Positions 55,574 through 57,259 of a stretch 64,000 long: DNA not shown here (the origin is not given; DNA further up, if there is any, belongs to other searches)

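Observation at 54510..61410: Eight-gene plus-strand operon around Rieske paralog E with dienelactone hydrolase and two MBL hydrolases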

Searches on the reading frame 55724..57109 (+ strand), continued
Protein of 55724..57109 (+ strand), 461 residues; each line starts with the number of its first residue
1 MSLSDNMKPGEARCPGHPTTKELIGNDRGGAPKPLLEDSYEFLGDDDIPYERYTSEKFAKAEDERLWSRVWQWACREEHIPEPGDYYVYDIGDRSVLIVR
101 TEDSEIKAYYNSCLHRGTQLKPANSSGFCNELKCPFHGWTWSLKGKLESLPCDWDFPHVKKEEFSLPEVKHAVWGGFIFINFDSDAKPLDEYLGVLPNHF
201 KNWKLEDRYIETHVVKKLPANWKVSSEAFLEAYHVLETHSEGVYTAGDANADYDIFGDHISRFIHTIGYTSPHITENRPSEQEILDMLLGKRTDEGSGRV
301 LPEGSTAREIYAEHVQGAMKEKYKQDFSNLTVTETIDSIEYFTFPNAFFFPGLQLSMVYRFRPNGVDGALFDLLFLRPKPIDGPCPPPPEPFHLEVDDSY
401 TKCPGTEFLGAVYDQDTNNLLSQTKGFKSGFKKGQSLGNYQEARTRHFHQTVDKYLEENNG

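Call 40: search_solved_structures(query=A1, max_evalue=1e-10)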
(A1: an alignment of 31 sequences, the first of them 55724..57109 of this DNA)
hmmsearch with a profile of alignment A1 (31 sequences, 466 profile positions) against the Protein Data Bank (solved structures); distinct sequences matched with E-value up to 1e-10: 29.
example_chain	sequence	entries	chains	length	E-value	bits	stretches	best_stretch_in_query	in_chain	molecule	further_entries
9jp5_A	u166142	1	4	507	1.6e-34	122.7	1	48-243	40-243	Phthalate 3,4-dioxygenase alpha subunit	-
1uli_A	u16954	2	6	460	3.6e-34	121.6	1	52-239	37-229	biphenyl dioxygenase large subunit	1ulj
2b1x_A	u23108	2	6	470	1.2e-33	119.8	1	47-261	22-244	naphthalene dioxygenase large subunit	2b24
8k0a_A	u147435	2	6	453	2.4e-33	118.8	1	51-248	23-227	3-phenylpropionate/cinnamic acid dioxygenase subunit alpha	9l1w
6y8j_A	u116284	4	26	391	2.6e-33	118.7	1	52-240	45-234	Carnitine monooxygenase oxygenase subunit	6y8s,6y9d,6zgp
6y9c_A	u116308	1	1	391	3.4e-33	118.4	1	52-240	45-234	Carnitine monooxygenase oxygenase subunit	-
3en1_A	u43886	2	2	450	9.7e-33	116.9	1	51-239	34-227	Benzene 1,2-dioxygenase subunit alpha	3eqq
2gbw_A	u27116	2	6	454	1.6e-31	112.8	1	53-247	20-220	Biphenyl 2,3-Dioxygenase Alpha Subunit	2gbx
4hjl_A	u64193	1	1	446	3.3e-31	111.8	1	56-244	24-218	Naphthalene 1,2-dioxygenase subunit alpha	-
2hmj_A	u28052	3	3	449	3.3e-31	111.8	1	56-244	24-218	Naphthalene 1,2-dioxygenase alpha subunit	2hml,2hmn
1eg9_A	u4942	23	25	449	3.3e-31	111.8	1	56-244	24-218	PROTEIN (NAPHTHALENE 1,2-DIOXYGENASE ALPHA SUBUNIT) | NAPHTHALENE 1,2-DIOXYGENASE | NAPHTHALENE 1,2-DIOXYGENASE ALPHA SUBUNIT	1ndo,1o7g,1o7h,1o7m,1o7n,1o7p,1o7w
7c8z_A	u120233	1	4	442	1.1e-30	110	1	43-234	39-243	Salicylate 5-hydroxylase, large oxygenase component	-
2ckf_A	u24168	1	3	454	2.5e-30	108.9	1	53-247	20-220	RING-HYDROXYLATING DIOXYGENASE ALPHA SUBUNIT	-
1wql_A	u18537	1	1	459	2.9e-30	108.7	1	53-235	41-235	iron-sulfur protein large subunit of cumene dioxygenase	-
5aeu_A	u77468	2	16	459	1.5e-29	106.4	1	53-243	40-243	BIPHENYL DIOXYGENASE SUBUNIT ALPHA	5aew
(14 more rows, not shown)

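Call 50: find_encoding_contigs(protein=P0019, flank=10000, max_places=1)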
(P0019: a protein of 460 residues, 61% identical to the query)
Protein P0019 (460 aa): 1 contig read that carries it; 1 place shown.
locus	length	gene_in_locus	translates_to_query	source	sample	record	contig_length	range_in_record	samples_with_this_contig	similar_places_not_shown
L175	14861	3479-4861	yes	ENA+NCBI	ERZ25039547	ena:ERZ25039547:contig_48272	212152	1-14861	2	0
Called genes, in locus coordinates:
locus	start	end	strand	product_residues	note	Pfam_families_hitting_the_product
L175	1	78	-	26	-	?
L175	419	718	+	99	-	PF01909:NTP_transf_2, PF18765:Polbeta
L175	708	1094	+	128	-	PF01934:HepT-like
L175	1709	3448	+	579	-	PF27448:Rph_4th, PF00391:PEP-utilizers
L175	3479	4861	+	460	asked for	PF00355:Rieske, PF00848:Ring_hydroxyl_A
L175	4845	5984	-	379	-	PF02771:Acyl-CoA_dh_N, PF00441:Acyl-CoA_dh_1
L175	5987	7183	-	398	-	PF02771:Acyl-CoA_dh_N, PF02770:Acyl-CoA_dh_M, PF00441:Acyl-CoA_dh_1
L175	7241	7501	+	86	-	-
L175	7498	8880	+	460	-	PF00355:Rieske, PF00848:Ring_hydroxyl_A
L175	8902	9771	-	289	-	PF00378:ECH_1, PF16113:ECH_2, PF00378:ECH_1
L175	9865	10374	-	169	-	PF12802:MarR_2, PF01047:MarR, PF13463:HTH_27 (weak)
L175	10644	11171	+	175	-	-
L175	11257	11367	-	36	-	-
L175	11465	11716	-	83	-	-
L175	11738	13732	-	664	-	-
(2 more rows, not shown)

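Call 55: search_dna_similar(query=window:55724-57109:+, collection=plasmids, mode=protein, max_rows=15, max_evalue=1e-30)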
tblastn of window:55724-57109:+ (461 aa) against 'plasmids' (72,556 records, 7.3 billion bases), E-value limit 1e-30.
Records with a match: 52; places in all: 102; records where one place covers at least 80% of the query: 42.
Best place of each record, by identity: <60% 52.
By first word of the organism name: Sphingobium 16; Novosphingobium 11; Rhodococcus 5; Paracoccus 5; Croceicoccus 2; Nostoc 1; Diaphorobacter 1; Pseudoalteromonas 1; Niveispirillum 1; Paraburkholderia 1; and 8 more.
By predicted mobility (MOB-suite, as given by PLSDB): non-mobilizable 37; conjugative 8; mobilizable 7.
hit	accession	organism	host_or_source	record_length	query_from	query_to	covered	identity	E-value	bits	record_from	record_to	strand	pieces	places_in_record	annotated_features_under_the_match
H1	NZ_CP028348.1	Novosphingobium sp. THN1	cell culture,surface water of Lake Taihu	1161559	13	456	96%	48.1%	5e-132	427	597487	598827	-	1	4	record has no annotation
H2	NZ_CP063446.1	Novosphingobium sp. ES2-1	mixed culture,activated sludge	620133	13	456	96%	46.0%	2e-125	409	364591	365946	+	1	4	aromatic ring-hydroxylating dioxygenase subunit alpha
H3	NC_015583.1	Novosphingobium sp. PP1Y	-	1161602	3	457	99%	44.9%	1e-108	360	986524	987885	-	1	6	none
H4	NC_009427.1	Novosphingobium aromaticivorans DSM 12444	-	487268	13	456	96%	45.6%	1e-125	409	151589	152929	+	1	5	aromatic ring-hydroxylating dioxygenase subunit alpha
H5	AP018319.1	Nostoc sp. HK-01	-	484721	18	456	95%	43.3%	2e-107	357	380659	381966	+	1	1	Rieske [2Fe-2S] domain-containing protein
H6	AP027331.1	Sphingobium sp. TomTYG65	-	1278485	1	456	99%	39.9%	6e-98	329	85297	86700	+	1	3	hypothetical protein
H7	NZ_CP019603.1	Croceicoccus marinus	-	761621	10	456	97%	39.4%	2e-91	310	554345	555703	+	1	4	aromatic ring-hydroxylating dioxygenase subunit alpha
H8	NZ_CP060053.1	Croceicoccus marinus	prokaryote,marine sediment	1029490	10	456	97%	39.4%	2e-91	310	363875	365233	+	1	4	none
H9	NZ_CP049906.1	Diaphorobacter sp. HDW4B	single bacterial strain,Hydrophilus ...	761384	18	459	96%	38.9%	2e-78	273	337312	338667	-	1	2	aromatic ring-hydroxylating dioxygenase subunit alpha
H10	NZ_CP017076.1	Novosphingobium resinovorum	single cell,soil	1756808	8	456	97%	37.3%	5e-83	286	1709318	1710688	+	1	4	none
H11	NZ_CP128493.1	Novosphingobium resinovorum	pure cell culture,soil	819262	16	459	96%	37.5%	3e-83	287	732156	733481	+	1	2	aromatic ring-hydroxylating dioxygenase subunit alpha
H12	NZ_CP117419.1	Novosphingobium humi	Single cell,Soil from military shooting ...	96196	4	456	98%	36.5%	1e-86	296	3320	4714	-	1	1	aromatic ring-hydroxylating dioxygenase subunit alpha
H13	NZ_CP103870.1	Novosphingobium humi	pure culture,soil biofilm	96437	4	456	98%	36.5%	1e-86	296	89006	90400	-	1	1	aromatic ring-hydroxylating dioxygenase subunit alpha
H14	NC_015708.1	Pseudoalteromonas sp. SANK 73390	sea water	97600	6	460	99%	36.2%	1e-77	271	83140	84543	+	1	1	aromatic ring-hydroxylating dioxygenase subunit alpha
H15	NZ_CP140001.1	Novosphingobium capsulatum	-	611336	22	456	94%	37.8%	2e-88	302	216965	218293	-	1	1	aromatic ring-hydroxylating dioxygenase subunit alpha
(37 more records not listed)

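Call 57: get_annotated_region(hit=H4, flank=9000)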
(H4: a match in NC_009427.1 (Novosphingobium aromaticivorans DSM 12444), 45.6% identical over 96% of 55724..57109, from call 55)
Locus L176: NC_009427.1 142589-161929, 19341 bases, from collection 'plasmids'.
description: Novosphingobium aromaticivorans DSM 12444 plasmid pNL2, complete sequence
organism: Novosphingobium aromaticivorans DSM 12444 (NCBI taxid 279238)
taxonomy: Bacteria; Pseudomonadota; Alphaproteobacteria; Sphingomonadales; Sphingomonadaceae; Novosphingobium; Novosphingobium aromaticivorans; Novosphingobium aromaticivorans DSM 12444
host: -; source: -; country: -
typing (MOB-suite, as given by PLSDB): non-mobilizable; replicon rep_cluster_531,rep_cluster_545
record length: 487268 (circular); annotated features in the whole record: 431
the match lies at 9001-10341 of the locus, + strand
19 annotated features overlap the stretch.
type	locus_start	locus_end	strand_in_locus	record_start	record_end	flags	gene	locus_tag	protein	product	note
CDS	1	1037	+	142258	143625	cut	-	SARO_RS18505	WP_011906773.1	ectonucleotide pyrophosphatase/phosphodiesterase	-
CDS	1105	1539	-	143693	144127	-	-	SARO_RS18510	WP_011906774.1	nuclear transport factor 2 family protein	-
CDS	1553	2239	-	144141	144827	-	-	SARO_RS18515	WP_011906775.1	SDR family oxidoreductase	-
CDS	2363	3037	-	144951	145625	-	-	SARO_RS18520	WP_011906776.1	TetR/AcrR family transcriptional regulator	GO:0006355 - regulation of DNA-templated transcription [Evidence IEA]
CDS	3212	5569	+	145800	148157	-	-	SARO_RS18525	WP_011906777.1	TonB-dependent receptor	GO:0015891 - siderophore transport [Evidence IEA]; GO:0055085 - transmembrane transport [Evidence IEA]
CDS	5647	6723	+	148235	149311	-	-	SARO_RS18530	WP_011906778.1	nuclear transport factor 2 family protein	-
CDS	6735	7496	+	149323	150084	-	-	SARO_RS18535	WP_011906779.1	SDR family oxidoreductase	-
CDS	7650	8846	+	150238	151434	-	-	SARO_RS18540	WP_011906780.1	cytochrome P450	-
CDS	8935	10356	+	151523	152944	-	-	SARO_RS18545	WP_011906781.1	aromatic ring-hydroxylating dioxygenase subunit alpha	-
CDS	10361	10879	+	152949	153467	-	-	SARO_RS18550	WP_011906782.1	nuclear transport factor 2 family protein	-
CDS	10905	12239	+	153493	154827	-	-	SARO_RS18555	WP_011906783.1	aromatic ring-hydroxylating dioxygenase subunit alpha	-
CDS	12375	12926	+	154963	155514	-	-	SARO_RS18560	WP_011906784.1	VOC family protein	-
CDS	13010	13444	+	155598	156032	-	-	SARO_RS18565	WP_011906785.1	nuclear transport factor 2 family protein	-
CDS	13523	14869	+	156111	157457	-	-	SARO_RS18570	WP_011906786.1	aromatic ring-hydroxylating dioxygenase subunit alpha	-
CDS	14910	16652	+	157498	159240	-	-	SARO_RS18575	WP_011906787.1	FAD-dependent oxidoreductase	-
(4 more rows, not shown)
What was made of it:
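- Homologs lie in sphingomonad catabolic megaplasmids (calls 55, 57).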

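Call 60: get_annotated_region(hit=H14, flank=6000)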
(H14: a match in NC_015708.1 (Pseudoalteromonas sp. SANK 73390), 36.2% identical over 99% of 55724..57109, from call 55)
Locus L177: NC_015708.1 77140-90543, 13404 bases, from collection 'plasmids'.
description: Pseudoalteromonas sp. SANK 73390 plasmid pTML1, complete sequence
organism: Pseudoalteromonas sp. SANK 73390 (NCBI taxid 747457)
taxonomy: Bacteria; Pseudomonadota; Gammaproteobacteria; Alteromonadales; Pseudoalteromonadaceae; Pseudoalteromonas; Pseudoalteromonas sp. SANK 73390
host: -; source: sea water; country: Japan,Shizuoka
typing (MOB-suite, as given by PLSDB): non-mobilizable
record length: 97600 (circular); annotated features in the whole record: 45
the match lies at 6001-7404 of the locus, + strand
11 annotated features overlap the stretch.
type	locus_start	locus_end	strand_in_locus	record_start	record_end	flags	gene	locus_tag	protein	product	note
CDS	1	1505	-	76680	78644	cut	-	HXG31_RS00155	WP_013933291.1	acyl-CoA synthetase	-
CDS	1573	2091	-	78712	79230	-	-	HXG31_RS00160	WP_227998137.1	DUF2938 domain-containing protein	-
CDS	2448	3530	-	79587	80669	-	-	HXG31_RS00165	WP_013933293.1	ParB/Srx family N-terminal domain-containing protein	-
CDS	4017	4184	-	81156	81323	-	-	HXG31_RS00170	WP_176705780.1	hypothetical protein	-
CDS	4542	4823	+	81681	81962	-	-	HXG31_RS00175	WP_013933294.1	phosphopantetheine-binding protein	-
CDS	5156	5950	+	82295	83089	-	-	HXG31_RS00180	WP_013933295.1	phytanoyl-CoA dioxygenase family protein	-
CDS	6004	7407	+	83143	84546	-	-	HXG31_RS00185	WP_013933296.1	aromatic ring-hydroxylating dioxygenase subunit alpha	-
CDS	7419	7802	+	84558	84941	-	-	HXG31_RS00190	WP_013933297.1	hypothetical protein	-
CDS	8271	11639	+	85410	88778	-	-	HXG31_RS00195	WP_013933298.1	non-ribosomal peptide synthetase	-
CDS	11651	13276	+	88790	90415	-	-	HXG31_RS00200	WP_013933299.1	GMC family oxidoreductase N-terminal domain-containing protein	-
CDS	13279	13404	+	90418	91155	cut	-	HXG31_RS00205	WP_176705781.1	thioesterase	GO:0009058 - biosynthetic process [Evidence IEA]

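Call 67: search_protein_families(library=pfam, proteins=[L177:7419-7802:+, L177:6004-7407:+], max_evalue=1)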
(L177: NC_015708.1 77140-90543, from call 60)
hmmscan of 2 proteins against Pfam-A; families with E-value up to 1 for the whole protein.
L177:7419-7802:+ (127 aa): 2 families
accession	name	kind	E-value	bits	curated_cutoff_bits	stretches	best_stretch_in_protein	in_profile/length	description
PF03992.22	ABM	-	0.01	16.4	23.1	1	14-72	7-69/78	Antibiotic biosynthesis monooxygenase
PF04852.17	ALOG_dom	-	0.025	15.2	26.6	1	17-67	41-89/126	ALOG domain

L177:6004-7407:+ (467 aa): 2 families
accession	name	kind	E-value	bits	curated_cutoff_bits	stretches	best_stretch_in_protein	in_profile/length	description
PF00355.32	Rieske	-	5e-13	49.2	20.3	1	65-154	2-81/88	Rieske [2Fe-2S] domain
PF00848.25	Ring_hydroxyl_A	-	6.6e-13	49.5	24.9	1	217-462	12-205/208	Ring hydroxylating alpha subunit (catalytic domain)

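Call 77: search_protein_families(library=ncbifam, proteins=[L007:11395-11856:+, L008:5706-6152:+, L177:6004-7407:+], max_evalue=0.01)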
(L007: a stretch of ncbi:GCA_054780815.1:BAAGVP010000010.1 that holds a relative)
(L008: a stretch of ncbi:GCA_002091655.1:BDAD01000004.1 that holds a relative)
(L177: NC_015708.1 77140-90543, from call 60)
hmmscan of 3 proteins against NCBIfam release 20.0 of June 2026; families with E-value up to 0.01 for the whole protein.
L007:11395-11856:+ (153 aa): 18 families
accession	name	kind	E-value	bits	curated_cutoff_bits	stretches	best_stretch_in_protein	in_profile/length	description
NF050075.1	SMU1112c_YaeR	equivalog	7.6e-11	42.4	140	1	3-141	2-125/125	SMU1112c/YaeR family gloxylase I-like metalloprotein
TIGR00068.2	glyox_I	equivalog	2.5e-08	33.9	120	1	6-140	3-138/143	lactoylglutathione lyase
TIGR03081.1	metmalonyl_epim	equivalog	3.1e-07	31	114.95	1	5-113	2-97/129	methylmalonyl-CoA epimerase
TIGR03645.1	glyox_marine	hypoth_equivalog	6.8e-07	29.4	262.05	1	3-140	3-149/162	lactoylglutathione lyase family protein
NF000496.2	Fos_GSH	equivalog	5.6e-06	26.5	180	1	1-39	1-37/136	fosfomycin resistance glutathione transferase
NF008551.0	PRK11478.1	equivalog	6.7e-06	26.6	148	1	3-141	5-128/129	VOC family protein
NF000124.1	fos-Vibrio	exception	2.7e-05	24.3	250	1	1-37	1-35/132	FosG/FosC2-related fosfomycin resistance glutathione transferase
NF000467.1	FosG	exception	0.00017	21.6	240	0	1-28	1-28/132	FosG family fosfomycin resistance glutathione transferase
NF003152.0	PRK04101.1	equivalog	0.0007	19.9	171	0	1-29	1-29/139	metallothiol transferase FosB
NF000495.1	FosK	exception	0.0011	18.8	280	0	1-29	1-29/132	fosfomycin resistance glutathione transferase FosK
NF000339.2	fos-Crono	exception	0.0013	18.8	275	0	83-140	56-111/134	FosA family fosfomycin resistance glutathione transferase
NF000221.4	FosA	exception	0.0015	18.5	250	0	1-138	1-113/137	FosA family fosfomycin resistance glutathione transferase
NF033405.1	FosLL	exception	0.0022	18.3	270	1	3-40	4-39/135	fosfomycin resistance glutathione transferase FosLL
NF000125.1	498180014_fosA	hypoth_equivalog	0.0043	17.2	250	0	88-139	63-116/129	Fos family putative thiol transferase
NF000094.1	354827590_fosA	exception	0.005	17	275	0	1-39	1-37/135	FosA family fosfomycin resistance glutathione transferase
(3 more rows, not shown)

L008:5706-6152:+ (148 aa): 23 families
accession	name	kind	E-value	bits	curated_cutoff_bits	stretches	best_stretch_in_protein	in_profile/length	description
NF050075.1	SMU1112c_YaeR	equivalog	1.8e-11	44.4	140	1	3-144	2-125/125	SMU1112c/YaeR family gloxylase I-like metalloprotein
TIGR00068.2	glyox_I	equivalog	1.9e-10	40.8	120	1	5-143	2-138/143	lactoylglutathione lyase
TIGR03645.1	glyox_marine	hypoth_equivalog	5.3e-10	39.5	262.05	1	3-142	3-148/162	lactoylglutathione lyase family protein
TIGR03081.1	metmalonyl_epim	equivalog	2.9e-08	34.3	114.95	1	5-117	2-98/129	methylmalonyl-CoA epimerase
NF008551.0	PRK11478.1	equivalog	7.2e-07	29.7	148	1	4-144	6-128/129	VOC family protein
NF000496.2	Fos_GSH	equivalog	8.5e-07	29.1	180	1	1-40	1-38/136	fosfomycin resistance glutathione transferase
TIGR03211.1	catechol_2_3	equivalog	1.4e-05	24.5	320.2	1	5-33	5-33/303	catechol 2,3-dioxygenase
NF000125.1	498180014_fosA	hypoth_equivalog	3.5e-05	24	250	0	3-32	4-33/129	Fos family putative thiol transferase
NF000221.4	FosA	exception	4.6e-05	23.3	250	0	1-39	1-37/137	FosA family fosfomycin resistance glutathione transferase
NF003152.0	PRK04101.1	equivalog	5.5e-05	23.5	171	0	91-142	64-116/139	metallothiol transferase FosB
NF033933.0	fosA8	exception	7.8e-05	22.9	300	0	1-33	1-33/138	FosA8 family fosfomycin resistance glutathione transferase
NF000026.1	154989_fosA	exception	0.0001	22.5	275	0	1-31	1-31/141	FosA/FosA2 family fosfomycin resistance glutathione transferase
NF032892.0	fosA7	exception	0.00013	22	305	1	1-33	1-33/140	FosA7 family fosfomycin resistance glutathione transferase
NF000495.1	FosK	exception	0.00033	20.5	280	0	3-30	3-30/132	fosfomycin resistance glutathione transferase FosK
NF000124.1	fos-Vibrio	exception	0.00054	20.1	250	0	4-30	4-30/132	FosG/FosC2-related fosfomycin resistance glutathione transferase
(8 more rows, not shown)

L177:6004-7407:+ (467 aa): 5 families
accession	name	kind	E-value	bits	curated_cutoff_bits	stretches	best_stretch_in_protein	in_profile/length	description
NF058607.1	GlBtMonoOxGbcA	equivalog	4.9e-29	101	670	1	38-263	29-242/420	glycine betaine monooxygenase oxygenase subunit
NF042946.1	3PPDioc_HcaE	equivalog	2.7e-25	89.3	830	1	29-241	3-215/450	3-phenylpropionate/cinnamic acid dioxygenase subunit alpha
TIGR03228.1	anthran_1_2_A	equivalog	2.1e-19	69.6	671.9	1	40-240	14-213/438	anthranilate 1,2-dioxygenase large subunit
TIGR03229.1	benzo_1_2_benA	equivalog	4.6e-16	58.7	780.95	1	41-240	15-215/433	benzoate 1,2-dioxygenase large subunit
NF041684.1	ant_diox_AndAc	equivalog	2.7e-10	39.4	750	1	46-240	27-222/418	anthranilate 1,2-dioxygenase large subunit AndAc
